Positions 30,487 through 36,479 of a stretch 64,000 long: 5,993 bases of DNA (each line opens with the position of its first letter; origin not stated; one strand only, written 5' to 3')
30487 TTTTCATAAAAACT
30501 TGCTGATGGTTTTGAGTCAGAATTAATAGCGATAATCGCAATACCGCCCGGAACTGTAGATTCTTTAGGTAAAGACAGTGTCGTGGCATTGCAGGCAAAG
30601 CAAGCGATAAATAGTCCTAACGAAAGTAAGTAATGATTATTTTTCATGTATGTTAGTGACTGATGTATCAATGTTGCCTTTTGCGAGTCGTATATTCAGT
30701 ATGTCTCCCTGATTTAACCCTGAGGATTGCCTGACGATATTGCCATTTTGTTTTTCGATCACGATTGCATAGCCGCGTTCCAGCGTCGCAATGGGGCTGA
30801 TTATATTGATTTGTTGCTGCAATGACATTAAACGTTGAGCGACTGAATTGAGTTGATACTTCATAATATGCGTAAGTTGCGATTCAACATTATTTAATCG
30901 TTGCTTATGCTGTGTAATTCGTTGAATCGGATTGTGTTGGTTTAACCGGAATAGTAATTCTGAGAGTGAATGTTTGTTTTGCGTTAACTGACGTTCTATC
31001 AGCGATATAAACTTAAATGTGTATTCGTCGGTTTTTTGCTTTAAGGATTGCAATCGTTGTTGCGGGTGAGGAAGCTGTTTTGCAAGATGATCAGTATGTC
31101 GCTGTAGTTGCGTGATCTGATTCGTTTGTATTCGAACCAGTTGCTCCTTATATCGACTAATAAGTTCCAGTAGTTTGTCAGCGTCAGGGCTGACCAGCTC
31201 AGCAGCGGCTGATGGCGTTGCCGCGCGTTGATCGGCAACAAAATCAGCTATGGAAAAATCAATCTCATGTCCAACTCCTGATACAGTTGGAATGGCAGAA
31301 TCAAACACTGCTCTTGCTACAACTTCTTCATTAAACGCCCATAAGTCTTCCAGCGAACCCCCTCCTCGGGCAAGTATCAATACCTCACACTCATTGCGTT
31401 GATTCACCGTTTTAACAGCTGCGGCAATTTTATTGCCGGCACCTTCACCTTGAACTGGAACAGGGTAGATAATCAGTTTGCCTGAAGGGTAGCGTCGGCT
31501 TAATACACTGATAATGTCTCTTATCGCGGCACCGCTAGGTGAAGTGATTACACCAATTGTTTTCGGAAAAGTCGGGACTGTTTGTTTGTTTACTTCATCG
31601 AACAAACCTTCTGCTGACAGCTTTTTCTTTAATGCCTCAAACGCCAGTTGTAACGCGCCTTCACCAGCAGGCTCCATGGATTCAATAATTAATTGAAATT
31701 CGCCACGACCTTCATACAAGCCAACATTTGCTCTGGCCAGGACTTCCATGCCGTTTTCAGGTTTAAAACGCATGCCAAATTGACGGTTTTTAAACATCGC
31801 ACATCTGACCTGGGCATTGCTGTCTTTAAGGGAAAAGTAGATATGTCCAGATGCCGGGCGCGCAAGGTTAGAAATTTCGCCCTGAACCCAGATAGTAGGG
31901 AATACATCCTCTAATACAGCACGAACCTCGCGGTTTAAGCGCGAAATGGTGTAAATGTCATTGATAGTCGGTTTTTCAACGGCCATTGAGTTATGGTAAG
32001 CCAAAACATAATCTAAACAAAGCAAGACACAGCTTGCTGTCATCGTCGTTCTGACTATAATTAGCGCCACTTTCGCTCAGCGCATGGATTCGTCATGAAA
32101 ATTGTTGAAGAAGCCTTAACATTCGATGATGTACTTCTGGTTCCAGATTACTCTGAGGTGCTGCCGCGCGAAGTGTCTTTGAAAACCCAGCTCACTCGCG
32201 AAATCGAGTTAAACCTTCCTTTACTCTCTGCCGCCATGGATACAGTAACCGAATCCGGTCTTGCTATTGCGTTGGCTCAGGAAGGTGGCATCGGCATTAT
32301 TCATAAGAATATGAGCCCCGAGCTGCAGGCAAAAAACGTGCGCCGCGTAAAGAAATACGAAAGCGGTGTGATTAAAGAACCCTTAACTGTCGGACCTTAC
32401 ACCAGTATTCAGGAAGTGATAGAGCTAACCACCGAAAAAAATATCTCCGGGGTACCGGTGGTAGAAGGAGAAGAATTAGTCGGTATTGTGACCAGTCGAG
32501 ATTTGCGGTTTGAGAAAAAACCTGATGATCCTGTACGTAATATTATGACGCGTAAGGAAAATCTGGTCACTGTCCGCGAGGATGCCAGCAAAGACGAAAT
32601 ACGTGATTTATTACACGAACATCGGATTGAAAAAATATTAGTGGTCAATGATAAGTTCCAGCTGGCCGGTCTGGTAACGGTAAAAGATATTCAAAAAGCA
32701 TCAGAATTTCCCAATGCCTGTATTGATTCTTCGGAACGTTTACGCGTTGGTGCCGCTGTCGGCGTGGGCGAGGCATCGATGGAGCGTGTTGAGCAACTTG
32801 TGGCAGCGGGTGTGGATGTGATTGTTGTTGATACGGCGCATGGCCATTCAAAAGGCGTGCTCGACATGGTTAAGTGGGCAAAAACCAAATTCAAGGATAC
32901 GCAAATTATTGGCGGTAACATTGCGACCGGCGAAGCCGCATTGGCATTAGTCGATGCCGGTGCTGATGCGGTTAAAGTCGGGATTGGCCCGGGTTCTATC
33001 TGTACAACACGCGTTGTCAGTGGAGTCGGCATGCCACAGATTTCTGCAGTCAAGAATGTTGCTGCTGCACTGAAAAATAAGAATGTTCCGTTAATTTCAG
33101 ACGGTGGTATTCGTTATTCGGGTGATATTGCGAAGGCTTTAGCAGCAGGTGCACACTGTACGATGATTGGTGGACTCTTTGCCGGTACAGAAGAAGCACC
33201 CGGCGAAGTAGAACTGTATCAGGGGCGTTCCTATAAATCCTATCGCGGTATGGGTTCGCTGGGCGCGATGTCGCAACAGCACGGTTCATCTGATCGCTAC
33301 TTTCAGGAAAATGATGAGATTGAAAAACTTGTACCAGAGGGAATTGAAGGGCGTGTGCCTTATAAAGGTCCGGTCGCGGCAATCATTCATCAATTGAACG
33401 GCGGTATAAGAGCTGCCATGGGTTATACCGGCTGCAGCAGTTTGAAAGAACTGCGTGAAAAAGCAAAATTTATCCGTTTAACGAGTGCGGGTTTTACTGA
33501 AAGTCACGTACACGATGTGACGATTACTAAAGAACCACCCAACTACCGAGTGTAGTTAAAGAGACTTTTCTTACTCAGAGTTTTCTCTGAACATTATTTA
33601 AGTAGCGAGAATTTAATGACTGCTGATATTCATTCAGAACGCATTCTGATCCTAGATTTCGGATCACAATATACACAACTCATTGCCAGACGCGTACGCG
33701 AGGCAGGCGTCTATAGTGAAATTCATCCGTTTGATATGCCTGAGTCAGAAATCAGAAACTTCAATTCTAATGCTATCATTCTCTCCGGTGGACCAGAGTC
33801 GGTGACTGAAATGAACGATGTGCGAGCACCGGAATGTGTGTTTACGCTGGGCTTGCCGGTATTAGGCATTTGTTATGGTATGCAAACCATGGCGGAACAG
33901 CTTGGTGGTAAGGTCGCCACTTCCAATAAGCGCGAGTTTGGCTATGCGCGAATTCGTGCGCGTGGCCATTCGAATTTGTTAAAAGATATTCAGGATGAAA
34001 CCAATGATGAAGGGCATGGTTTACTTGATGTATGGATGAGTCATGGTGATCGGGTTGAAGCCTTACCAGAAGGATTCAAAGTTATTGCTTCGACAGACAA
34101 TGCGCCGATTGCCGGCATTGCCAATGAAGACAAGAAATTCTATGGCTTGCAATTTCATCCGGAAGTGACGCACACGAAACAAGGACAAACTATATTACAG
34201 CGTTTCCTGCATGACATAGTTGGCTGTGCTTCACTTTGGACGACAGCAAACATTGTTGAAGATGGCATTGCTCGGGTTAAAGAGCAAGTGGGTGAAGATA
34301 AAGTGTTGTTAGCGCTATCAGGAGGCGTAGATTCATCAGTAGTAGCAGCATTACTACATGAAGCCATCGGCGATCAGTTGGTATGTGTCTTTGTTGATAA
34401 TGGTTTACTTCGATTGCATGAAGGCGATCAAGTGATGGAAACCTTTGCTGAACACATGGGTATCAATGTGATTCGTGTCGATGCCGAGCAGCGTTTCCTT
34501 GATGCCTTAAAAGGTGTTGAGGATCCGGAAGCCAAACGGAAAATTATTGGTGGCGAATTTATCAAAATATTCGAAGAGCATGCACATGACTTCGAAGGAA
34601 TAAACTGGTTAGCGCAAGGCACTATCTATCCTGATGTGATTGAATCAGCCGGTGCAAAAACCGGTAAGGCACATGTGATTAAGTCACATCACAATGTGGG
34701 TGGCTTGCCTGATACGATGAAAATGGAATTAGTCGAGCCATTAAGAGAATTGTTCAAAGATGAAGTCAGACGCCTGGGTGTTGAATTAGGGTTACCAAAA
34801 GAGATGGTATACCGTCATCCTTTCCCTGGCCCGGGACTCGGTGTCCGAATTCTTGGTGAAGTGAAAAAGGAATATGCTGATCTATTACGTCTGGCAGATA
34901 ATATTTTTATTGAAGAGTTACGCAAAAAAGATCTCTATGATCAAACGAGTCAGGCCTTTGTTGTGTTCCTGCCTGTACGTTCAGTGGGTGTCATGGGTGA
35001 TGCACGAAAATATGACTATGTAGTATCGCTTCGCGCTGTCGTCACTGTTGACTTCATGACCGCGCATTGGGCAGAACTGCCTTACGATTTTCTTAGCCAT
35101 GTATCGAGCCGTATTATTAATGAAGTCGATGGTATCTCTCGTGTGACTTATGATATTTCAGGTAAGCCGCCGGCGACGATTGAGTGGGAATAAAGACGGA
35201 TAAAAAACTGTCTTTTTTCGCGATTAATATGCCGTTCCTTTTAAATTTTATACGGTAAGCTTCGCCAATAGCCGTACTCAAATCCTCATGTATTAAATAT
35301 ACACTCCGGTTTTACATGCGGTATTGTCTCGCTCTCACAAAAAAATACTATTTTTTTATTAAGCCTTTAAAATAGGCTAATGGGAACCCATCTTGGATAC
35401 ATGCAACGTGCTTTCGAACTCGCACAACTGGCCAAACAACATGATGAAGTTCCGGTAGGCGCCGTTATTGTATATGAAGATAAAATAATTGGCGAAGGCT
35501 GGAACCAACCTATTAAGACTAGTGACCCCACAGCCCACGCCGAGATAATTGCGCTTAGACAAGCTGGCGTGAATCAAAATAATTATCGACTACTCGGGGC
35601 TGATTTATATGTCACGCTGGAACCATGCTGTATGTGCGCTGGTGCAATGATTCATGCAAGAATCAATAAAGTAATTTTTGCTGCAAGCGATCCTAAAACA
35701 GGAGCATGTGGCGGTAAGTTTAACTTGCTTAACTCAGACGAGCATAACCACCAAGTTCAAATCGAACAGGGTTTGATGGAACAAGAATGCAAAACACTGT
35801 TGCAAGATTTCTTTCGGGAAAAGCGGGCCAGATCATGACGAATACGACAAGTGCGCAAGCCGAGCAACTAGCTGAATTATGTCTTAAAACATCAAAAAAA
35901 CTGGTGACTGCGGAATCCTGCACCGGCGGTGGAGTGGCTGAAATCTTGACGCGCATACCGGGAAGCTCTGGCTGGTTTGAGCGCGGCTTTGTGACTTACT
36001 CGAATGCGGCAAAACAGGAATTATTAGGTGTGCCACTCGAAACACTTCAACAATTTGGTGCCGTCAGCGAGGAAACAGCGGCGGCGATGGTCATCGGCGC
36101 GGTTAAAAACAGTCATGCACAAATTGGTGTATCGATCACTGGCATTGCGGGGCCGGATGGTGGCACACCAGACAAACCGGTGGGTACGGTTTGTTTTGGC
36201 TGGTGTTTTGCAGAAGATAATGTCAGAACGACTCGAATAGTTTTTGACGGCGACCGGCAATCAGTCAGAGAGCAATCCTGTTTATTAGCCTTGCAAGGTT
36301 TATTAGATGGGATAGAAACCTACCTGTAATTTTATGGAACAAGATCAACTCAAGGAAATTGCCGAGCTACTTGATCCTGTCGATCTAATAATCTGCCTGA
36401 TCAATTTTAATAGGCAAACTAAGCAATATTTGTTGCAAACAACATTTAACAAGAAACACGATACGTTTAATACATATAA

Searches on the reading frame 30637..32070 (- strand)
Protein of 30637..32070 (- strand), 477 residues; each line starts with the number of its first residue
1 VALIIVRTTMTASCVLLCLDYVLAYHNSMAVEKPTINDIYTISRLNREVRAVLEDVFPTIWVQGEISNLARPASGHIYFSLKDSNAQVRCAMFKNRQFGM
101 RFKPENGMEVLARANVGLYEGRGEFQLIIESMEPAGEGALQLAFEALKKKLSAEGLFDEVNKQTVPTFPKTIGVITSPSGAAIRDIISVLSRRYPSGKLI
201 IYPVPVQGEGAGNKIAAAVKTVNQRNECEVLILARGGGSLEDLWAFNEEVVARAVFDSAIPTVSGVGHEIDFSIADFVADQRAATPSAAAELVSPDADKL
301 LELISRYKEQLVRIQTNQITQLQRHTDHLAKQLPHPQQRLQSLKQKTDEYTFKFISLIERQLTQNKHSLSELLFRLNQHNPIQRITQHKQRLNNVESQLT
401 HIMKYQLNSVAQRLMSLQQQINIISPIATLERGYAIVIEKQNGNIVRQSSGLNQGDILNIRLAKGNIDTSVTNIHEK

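Call 41: search_protein_families(library=pfam, proteins=[window:30637-32070:-], max_evalue=0.000001)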
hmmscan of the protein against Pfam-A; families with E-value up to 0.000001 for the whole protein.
window:30637-32070:- (477 aa): 3 families
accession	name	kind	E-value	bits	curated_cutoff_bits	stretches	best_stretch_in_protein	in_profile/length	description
PF02601.20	Exonuc_VII_L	-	9.3e-108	360.9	35.9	1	156-469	1-314/315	Exonuclease VII, large subunit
PF13742.12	tRNA_anti_2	-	1.9e-31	108.6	27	1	40-133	1-95/95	OB-fold nucleic acid binding domain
PF01336.31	tRNA_anti-codon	-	8.4e-12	45.3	27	1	60-134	1-74/75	OB-fold nucleic acid binding domain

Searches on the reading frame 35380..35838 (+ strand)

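Call 3: search_protein_families(library=pfam, proteins=[window:35380-35838:+], max_evalue=0.01)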
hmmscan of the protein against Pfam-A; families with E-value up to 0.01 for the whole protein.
window:35380-35838:+ (152 aa): 3 families
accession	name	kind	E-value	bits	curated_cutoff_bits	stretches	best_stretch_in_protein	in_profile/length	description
PF14437.12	MafB19-deam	-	2e-36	125.4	27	1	4-149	3-142/142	MafB19-like deaminase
PF00383.29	dCMP_cyt_deam_1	-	7.7e-31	106.5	25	1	4-101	4-101/102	Cytidine and deoxycytidylate deaminase zinc-binding region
PF14439.12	Bd3614-deam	-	4.8e-05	23.8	38.5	1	50-100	33-88/113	Bd3614-like deaminase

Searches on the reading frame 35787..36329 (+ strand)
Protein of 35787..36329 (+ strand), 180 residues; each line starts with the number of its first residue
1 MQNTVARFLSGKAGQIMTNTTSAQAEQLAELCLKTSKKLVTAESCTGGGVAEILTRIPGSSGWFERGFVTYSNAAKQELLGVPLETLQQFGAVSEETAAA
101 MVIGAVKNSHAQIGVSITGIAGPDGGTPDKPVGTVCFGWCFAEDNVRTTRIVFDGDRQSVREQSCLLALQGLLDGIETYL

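Call 3: search_protein_families(library=pfam, proteins=[window:35787-36329:+], max_evalue=0.01)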
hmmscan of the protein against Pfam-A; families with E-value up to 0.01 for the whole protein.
window:35787-36329:+ (180 aa): 1 family
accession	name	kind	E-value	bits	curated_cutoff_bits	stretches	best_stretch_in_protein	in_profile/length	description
PF02464.23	CinA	-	5.8e-56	188.9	23.5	1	24-174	4-153/155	Competence-damaged protein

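Call 4: search_protein_families(library=ncbifam, proteins=[window:35787-36329:+], max_evalue=0.01)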
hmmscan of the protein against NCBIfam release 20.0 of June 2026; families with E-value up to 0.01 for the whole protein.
window:35787-36329:+ (180 aa): 5 families
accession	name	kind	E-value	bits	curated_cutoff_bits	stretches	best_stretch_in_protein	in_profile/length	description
NF002975.0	PRK03661.1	equivalog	1.1e-56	191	212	1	26-175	11-160/164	nicotinamide-nucleotide amidase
NF001813.0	PRK00549.1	equivalog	4.4e-49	167.6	379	1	15-173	250-408/414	competence/damage-inducible protein A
TIGR00199.1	PncC_domain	subfamily_domain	6.2e-47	159.4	68.9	1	29-172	2-145/149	nicotinamide-nucleotide amidohydrolase family protein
NF002972.0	PRK03657.1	equivalog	1.7e-34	119.1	201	1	18-174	14-169/175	2-oxo-tetronate isomerase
TIGR00200.1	cinA_nterm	subfamily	1.5e-27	96.4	243.15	1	17-173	254-408/414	CinA family nicotinamide mononucleotide deamidase-related protein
